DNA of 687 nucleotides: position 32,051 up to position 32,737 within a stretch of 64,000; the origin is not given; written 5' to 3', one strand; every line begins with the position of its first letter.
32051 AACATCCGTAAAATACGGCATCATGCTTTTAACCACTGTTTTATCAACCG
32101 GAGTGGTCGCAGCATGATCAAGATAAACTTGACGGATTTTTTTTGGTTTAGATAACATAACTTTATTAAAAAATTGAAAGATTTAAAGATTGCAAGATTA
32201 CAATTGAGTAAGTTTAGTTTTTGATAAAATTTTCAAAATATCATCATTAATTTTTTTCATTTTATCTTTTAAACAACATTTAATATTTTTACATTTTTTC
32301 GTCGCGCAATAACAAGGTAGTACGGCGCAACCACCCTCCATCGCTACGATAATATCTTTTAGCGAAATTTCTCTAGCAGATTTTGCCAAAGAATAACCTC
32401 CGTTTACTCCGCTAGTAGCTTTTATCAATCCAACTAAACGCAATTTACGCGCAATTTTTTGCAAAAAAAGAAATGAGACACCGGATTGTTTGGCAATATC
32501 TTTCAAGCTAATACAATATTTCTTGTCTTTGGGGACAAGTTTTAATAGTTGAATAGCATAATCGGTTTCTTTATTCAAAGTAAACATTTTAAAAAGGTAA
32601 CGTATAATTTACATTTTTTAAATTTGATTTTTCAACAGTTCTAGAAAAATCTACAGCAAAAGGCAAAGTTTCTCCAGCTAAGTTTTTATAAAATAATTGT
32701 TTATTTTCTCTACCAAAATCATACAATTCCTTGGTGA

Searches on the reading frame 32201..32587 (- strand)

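Call 62: search_protein_families(library=pfam, proteins=[window:32201-32587:-], max_evalue=0.001)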
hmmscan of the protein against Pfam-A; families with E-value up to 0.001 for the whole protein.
window:32201-32587:- (129 aa): 1 family
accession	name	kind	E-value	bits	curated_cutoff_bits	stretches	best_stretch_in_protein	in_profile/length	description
PF02082.26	Rrf2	-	2.2e-26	93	30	1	4-129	1-129/132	Iron-dependent Transcriptional regulator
